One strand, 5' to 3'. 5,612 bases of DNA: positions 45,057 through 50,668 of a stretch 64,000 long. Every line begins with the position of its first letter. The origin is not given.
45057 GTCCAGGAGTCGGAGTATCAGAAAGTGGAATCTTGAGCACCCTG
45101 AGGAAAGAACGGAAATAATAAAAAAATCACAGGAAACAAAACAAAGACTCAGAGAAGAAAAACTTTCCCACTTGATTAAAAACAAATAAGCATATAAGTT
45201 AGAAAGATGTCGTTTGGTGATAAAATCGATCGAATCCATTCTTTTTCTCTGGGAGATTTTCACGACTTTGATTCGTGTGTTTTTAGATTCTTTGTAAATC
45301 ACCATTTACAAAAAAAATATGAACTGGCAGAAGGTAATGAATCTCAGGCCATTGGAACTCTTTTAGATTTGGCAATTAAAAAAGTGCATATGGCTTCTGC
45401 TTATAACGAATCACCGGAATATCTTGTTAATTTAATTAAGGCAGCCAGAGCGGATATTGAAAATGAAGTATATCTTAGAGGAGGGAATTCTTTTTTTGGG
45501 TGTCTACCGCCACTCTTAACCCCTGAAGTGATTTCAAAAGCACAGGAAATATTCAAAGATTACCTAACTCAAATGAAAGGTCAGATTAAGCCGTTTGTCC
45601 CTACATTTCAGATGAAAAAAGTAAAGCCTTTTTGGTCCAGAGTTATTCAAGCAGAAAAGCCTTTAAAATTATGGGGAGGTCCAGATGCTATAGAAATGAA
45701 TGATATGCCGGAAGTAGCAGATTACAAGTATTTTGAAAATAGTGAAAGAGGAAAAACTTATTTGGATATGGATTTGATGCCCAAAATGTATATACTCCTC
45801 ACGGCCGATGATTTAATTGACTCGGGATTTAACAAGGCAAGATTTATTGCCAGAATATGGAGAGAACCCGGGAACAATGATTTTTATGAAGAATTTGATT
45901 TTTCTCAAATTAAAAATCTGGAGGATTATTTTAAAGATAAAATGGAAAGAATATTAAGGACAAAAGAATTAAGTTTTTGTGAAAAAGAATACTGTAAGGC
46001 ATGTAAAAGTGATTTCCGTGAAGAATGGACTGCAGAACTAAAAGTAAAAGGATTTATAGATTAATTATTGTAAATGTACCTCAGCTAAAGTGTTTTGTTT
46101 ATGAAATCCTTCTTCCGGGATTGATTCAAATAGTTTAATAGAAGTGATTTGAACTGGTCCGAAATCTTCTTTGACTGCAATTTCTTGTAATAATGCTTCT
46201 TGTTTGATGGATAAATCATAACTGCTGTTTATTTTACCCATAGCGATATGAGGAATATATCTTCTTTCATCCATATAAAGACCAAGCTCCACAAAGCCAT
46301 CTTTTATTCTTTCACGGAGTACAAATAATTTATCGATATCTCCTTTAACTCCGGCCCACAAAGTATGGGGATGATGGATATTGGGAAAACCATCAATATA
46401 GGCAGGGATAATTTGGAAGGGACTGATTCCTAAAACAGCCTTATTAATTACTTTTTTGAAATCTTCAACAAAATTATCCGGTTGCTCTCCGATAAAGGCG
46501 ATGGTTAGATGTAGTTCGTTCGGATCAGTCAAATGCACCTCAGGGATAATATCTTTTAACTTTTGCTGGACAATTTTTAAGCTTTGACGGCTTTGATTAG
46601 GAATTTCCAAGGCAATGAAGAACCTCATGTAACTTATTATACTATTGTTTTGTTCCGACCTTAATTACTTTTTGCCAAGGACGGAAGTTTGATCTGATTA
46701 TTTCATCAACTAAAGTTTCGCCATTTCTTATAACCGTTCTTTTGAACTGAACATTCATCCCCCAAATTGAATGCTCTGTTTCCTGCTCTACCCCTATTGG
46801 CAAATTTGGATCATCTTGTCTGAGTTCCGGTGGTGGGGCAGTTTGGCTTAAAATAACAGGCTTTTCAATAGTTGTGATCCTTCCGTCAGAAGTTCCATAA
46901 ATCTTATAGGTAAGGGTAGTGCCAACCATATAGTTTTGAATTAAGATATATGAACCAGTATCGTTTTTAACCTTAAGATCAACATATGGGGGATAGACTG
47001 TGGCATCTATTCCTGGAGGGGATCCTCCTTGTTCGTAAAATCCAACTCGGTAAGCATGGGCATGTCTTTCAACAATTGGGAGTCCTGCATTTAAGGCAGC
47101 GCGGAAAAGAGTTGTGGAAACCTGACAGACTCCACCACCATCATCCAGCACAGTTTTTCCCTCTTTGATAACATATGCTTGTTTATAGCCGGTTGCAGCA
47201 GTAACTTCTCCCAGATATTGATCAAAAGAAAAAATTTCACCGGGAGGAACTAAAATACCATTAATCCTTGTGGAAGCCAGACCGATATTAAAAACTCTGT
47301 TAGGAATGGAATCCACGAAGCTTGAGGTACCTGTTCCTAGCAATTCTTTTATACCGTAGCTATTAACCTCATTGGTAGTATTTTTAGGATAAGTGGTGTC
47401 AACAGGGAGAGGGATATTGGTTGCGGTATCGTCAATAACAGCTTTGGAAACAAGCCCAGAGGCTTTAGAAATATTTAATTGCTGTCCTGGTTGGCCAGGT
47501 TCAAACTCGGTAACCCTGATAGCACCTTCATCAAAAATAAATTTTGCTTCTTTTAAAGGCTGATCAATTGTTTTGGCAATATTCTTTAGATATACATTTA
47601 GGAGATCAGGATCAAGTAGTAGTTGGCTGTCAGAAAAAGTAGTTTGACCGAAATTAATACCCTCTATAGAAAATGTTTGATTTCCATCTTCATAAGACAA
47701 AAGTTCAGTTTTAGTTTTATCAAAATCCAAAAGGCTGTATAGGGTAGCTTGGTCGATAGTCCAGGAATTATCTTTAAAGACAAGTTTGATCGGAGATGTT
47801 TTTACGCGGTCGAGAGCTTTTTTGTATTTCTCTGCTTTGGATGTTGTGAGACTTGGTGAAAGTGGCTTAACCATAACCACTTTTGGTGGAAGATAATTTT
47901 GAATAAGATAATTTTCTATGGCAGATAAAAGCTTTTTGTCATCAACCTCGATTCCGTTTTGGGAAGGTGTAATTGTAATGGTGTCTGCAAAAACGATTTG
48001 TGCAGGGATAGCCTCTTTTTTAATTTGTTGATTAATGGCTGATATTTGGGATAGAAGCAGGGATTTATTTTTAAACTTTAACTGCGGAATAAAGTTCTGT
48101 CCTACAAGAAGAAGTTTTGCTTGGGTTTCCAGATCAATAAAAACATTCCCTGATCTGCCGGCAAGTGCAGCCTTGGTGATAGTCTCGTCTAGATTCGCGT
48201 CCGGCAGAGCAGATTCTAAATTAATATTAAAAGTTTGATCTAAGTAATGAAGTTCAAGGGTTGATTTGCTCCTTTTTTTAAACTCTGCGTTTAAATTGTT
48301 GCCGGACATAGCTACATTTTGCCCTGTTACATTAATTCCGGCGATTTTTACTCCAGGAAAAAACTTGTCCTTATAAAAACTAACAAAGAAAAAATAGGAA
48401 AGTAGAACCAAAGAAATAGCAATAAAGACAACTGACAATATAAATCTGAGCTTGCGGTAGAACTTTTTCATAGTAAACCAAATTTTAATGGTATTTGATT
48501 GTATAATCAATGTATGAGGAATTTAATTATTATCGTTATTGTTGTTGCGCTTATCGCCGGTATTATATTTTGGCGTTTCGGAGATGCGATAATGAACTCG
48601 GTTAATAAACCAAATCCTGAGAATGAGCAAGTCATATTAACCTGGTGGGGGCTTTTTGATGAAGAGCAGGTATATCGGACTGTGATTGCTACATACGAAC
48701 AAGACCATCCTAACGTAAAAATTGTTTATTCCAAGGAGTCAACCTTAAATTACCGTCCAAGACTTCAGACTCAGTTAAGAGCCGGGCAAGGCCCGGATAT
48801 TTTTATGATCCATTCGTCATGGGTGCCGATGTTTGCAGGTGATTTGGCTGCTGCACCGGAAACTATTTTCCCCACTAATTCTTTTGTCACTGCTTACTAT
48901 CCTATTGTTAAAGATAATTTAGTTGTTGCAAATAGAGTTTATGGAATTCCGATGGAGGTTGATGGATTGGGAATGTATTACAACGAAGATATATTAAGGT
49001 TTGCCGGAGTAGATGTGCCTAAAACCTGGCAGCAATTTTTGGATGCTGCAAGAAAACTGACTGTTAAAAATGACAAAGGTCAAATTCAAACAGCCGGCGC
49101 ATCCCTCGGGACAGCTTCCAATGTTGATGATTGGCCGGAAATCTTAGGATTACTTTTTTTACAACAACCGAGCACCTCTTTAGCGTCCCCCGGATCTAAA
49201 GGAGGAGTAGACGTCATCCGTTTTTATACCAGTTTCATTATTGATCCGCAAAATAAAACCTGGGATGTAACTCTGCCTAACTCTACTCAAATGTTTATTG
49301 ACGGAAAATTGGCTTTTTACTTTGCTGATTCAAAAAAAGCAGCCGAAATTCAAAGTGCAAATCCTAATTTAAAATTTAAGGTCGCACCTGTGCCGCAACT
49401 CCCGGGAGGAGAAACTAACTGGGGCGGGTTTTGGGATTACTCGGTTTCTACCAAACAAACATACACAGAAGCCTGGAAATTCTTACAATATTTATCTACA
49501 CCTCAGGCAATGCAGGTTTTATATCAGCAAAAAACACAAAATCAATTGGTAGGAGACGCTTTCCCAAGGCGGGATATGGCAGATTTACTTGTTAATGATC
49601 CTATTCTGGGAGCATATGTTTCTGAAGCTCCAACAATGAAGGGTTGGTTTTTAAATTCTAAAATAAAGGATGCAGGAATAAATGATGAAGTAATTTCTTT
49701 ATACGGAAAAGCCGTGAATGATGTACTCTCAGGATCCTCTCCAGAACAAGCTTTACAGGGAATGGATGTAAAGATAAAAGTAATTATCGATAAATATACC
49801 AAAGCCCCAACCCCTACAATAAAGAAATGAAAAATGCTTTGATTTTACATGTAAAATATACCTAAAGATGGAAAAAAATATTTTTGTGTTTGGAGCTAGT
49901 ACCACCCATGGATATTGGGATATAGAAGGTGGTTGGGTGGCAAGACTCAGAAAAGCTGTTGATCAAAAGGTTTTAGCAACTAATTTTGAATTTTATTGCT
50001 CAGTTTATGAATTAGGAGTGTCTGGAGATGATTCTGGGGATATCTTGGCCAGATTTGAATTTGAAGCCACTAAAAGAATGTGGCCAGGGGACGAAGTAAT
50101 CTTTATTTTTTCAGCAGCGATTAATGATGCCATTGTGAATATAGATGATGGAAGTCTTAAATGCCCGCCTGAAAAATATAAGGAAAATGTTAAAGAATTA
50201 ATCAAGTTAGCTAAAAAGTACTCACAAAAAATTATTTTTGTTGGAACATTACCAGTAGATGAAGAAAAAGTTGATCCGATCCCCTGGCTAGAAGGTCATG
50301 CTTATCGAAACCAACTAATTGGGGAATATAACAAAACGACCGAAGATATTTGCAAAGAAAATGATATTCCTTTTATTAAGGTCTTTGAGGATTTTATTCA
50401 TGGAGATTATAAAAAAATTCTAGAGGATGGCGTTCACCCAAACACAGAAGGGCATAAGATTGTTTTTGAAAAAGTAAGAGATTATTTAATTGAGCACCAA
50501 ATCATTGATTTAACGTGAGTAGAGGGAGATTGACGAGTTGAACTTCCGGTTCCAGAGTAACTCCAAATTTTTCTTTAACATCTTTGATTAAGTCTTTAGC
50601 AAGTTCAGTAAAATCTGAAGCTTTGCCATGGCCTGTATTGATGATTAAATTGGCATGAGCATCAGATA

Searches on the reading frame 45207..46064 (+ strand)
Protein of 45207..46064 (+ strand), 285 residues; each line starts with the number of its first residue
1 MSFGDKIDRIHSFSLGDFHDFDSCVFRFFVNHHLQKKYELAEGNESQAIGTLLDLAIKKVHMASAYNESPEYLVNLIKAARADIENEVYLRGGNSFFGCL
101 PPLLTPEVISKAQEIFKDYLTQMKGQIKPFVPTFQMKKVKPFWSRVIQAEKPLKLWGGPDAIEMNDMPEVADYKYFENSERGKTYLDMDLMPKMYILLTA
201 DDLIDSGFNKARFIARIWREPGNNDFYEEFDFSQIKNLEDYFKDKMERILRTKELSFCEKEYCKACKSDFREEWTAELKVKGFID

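Call 18: search_protein_families(library=pfam, proteins=[window:45207-46064:+], max_evalue=0.001)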
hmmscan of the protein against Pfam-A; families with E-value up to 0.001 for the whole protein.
window:45207-46064:+ (285 aa): 1 family
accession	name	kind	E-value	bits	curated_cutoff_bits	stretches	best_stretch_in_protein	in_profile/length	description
PF12705.13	PDDEXK_1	-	2.9e-10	40.9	22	1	13-267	2-241/247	PD-(D/E)XK nuclease superfamily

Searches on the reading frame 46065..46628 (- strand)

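Call 71: search_protein_families(library=pfam, proteins=[window:46065-46628:-], max_evalue=0.001)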
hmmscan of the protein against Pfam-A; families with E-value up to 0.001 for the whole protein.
window:46065-46628:- (187 aa): 2 families
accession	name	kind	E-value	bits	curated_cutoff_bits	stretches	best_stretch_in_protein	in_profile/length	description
PF02834.22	LigT_PEase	-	3.3e-10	40.4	23.3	1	8-91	2-87/87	LigT like Phosphoesterase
PF13563.12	2_5_RNA_ligase2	-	1.3e-08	35.5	27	1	38-167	25-146/152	2'-5' RNA ligase superfamily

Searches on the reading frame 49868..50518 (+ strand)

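Call 71: search_protein_families(library=pfam, proteins=[window:49868-50518:+], max_evalue=0.001)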
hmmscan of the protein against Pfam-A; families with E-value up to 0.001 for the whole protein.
window:49868-50518:+ (216 aa): 2 families
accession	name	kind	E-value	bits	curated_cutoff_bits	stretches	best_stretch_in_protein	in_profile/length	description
PF13472.12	Lipase_GDSL_2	-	4.2e-18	66.9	32.9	1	7-198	1-178/178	GDSL-like Lipase/Acylhydrolase family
PF00657.28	Lipase_GDSL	-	4.6e-14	53.5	23.6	1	5-203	1-208/208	GDSL-like Lipase/Acylhydrolase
